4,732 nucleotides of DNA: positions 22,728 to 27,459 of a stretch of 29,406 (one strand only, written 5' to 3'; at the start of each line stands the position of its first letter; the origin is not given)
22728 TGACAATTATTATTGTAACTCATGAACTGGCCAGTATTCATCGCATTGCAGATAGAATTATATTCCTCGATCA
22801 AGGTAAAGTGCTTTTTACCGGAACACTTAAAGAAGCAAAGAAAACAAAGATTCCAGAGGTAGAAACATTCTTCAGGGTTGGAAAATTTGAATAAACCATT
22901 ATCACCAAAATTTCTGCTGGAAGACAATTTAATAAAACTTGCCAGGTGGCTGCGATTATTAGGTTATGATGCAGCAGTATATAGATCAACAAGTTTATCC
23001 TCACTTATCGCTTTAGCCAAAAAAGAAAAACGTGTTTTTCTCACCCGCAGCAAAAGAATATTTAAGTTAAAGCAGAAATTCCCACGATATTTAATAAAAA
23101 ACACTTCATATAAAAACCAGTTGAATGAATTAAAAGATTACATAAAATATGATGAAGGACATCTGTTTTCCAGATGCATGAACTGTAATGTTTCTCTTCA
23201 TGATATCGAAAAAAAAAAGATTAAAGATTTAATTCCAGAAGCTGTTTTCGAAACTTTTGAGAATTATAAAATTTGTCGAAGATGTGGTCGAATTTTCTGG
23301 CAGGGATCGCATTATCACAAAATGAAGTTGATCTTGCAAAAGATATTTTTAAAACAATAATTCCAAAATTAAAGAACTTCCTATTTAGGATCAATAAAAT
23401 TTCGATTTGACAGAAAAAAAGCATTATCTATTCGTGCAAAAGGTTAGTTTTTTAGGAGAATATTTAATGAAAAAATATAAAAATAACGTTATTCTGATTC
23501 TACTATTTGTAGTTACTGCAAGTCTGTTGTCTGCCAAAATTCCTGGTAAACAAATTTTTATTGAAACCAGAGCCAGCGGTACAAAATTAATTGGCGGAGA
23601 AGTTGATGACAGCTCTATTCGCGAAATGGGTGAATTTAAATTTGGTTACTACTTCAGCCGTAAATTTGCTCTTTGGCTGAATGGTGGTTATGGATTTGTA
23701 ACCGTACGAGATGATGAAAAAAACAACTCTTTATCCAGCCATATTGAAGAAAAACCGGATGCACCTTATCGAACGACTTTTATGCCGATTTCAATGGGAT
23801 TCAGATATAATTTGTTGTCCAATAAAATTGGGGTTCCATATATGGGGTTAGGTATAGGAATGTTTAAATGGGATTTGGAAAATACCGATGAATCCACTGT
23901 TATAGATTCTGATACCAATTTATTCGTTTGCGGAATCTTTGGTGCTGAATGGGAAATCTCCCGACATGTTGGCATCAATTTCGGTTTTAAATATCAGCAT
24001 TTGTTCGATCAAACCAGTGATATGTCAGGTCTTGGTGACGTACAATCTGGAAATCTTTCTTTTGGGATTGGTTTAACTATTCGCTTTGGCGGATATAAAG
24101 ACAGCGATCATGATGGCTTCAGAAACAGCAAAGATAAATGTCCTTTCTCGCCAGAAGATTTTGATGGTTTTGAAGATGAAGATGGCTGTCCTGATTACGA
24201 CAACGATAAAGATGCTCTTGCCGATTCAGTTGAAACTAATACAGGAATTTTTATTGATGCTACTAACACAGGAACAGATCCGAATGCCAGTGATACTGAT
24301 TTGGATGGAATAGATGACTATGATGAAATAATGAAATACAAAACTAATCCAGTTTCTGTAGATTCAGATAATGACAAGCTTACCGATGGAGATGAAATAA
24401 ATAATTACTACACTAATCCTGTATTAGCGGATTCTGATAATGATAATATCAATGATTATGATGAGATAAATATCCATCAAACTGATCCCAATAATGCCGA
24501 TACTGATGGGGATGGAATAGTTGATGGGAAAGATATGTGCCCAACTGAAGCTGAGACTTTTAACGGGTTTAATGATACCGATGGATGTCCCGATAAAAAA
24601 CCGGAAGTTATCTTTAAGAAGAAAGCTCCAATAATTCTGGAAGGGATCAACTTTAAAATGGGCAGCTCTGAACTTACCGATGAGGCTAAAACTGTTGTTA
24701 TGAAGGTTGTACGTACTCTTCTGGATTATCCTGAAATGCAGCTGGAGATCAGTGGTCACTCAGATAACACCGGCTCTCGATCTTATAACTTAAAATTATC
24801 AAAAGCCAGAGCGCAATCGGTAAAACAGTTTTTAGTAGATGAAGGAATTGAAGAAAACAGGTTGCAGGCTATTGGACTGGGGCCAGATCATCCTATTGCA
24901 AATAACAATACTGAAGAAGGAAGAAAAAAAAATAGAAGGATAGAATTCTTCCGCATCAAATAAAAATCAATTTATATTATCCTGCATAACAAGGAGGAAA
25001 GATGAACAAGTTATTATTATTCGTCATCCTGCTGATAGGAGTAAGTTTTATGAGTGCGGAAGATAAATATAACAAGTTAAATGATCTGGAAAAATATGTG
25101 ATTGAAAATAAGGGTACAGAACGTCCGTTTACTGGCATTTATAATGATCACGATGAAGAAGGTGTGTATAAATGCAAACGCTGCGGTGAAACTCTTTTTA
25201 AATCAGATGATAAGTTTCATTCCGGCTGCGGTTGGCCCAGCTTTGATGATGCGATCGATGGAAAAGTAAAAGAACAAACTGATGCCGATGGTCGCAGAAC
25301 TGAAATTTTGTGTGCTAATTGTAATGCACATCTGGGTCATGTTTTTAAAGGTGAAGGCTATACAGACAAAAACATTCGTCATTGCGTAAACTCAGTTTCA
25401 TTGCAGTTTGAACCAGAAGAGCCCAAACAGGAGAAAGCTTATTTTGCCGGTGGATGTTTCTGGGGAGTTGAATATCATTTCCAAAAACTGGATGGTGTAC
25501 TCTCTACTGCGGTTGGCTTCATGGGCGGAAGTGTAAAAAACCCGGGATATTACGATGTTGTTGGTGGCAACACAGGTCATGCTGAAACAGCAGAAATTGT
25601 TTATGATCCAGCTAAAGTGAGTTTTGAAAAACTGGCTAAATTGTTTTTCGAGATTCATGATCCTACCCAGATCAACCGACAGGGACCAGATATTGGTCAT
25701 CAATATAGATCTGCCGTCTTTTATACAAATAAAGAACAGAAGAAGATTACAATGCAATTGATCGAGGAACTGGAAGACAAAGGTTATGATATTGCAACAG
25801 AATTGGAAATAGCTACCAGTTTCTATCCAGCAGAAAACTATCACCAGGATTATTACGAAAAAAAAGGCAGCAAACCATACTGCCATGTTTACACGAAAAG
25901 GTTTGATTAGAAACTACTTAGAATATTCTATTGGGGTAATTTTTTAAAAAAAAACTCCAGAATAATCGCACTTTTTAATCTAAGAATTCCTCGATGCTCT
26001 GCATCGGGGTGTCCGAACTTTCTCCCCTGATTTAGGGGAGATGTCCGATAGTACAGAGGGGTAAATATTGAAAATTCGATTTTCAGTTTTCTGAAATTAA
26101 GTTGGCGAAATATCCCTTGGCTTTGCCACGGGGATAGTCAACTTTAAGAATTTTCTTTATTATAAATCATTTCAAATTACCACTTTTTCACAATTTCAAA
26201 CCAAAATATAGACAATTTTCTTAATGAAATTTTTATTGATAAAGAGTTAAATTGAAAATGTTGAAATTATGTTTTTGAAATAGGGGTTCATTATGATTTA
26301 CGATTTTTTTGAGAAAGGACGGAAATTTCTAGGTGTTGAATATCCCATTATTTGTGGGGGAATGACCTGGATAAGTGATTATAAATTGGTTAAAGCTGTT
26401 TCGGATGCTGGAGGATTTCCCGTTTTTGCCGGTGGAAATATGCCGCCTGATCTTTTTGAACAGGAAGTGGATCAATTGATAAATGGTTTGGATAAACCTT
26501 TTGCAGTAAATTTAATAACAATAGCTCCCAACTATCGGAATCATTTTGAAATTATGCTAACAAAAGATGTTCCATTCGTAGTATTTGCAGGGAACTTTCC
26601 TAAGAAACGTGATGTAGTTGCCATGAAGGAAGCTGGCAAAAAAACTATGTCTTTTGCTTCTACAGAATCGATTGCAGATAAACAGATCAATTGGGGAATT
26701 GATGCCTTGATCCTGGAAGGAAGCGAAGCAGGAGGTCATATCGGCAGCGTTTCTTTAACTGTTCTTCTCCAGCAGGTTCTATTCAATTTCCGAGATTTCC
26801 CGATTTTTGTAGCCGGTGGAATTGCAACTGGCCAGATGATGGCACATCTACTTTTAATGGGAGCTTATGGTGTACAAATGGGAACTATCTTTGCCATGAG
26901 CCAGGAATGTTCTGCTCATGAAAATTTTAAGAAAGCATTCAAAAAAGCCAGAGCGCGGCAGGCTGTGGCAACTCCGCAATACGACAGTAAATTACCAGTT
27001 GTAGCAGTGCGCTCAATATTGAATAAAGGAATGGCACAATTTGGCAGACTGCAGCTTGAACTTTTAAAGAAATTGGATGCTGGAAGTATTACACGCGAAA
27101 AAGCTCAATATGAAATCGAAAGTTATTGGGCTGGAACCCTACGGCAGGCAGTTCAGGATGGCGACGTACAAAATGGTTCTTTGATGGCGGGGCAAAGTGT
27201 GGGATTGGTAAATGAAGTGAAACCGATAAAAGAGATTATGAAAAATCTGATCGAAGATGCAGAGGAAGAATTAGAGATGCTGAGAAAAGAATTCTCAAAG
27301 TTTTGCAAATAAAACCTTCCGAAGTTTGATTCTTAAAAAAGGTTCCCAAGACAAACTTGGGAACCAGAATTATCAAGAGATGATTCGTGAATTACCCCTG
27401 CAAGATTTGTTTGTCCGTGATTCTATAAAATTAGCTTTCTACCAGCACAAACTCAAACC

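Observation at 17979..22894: MCE/Mla system whose PqiC-like lipoprotein is fused to an outer-membrane beta-barrel: candidate complete trans-envelope lipid conduit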

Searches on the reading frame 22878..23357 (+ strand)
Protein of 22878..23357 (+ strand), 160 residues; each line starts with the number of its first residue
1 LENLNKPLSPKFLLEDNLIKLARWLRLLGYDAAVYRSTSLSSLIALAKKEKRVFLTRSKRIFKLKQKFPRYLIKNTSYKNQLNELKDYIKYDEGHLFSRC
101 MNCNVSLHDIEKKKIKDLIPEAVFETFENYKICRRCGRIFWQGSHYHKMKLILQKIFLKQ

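Call 15: search_protein_families(library=pfam, proteins=[window:22878-23357:+], max_evalue=0.001)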
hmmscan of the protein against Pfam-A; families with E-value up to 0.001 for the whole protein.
window:22878-23357:+ (160 aa): 1 family
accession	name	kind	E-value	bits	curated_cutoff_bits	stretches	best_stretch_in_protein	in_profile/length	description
PF01927.22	Mut7-C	-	2.3e-39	135.2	23.3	1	10-151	1-144/146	Mut7-C RNAse domain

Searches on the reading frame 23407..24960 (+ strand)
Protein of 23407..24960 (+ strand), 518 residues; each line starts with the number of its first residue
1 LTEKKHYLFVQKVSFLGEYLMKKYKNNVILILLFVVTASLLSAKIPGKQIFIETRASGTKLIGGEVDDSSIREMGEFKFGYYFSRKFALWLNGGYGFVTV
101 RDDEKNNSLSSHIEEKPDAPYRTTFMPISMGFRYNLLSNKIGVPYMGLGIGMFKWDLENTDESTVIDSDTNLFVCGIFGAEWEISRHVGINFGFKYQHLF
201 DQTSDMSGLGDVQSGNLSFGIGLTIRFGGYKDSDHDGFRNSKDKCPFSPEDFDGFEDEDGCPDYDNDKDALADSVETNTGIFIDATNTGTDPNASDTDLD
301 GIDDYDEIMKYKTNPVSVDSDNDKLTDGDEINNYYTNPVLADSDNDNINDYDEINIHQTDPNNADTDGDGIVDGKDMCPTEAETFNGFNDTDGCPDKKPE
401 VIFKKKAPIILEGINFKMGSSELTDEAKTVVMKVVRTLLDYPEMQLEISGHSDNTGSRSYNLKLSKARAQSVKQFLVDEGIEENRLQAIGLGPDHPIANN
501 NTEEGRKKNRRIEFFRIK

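Call 15: search_protein_families(library=pfam, proteins=[window:23407-24960:+], max_evalue=0.001)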
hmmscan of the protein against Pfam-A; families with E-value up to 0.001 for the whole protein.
window:23407-24960:+ (518 aa): 3 families
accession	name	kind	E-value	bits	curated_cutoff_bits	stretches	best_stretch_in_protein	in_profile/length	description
PF00691.25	OmpA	-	2.4e-21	76.3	27.2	1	416-510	2-98/98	OmpA family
PF13505.12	OMP_b-brl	-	5.9e-09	36.8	28.7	1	71-222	42-172/175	Outer membrane protein beta-barrel domain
PF05359.17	DUF748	-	6e-06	25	50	1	411-455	878-922/1037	Domain of Unknown Function (DUF748)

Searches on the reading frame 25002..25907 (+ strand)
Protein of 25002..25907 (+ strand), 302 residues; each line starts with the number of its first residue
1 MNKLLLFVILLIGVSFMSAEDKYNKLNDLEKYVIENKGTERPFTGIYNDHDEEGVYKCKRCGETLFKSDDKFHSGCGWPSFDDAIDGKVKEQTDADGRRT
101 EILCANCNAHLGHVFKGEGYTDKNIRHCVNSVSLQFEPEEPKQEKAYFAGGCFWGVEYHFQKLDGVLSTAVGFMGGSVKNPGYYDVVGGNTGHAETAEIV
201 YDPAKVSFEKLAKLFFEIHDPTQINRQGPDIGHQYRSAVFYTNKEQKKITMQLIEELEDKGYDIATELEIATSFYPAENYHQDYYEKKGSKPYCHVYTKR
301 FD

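Call 15: search_protein_families(library=pfam, proteins=[window:25002-25907:+], max_evalue=0.001)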
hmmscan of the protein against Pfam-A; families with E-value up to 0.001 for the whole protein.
window:25002-25907:+ (302 aa): 2 families
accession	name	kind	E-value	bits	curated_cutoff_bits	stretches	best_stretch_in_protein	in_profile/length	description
PF01625.27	PMSR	-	9.9e-61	204.9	23.7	1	145-295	1-153/153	Peptide methionine sulfoxide reductase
PF01641.26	SelR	-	1.7e-44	150.9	24.9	1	26-138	1-116/116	SelR domain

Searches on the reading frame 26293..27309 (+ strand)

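Call 15: search_protein_families(library=pfam, proteins=[window:26293-27309:+], max_evalue=0.001)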
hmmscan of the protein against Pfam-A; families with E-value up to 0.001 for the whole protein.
window:26293-27309:+ (339 aa): 2 families
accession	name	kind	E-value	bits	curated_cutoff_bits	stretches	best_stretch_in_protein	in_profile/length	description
PF03060.21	NMO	-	6.3e-45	154.4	28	2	79-322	100-331/331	Nitronate monooxygenase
PF00478.31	IMPDH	-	9.9e-05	21.9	25.6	0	14-197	32-173/345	IMP dehydrogenase / GMP reductase domain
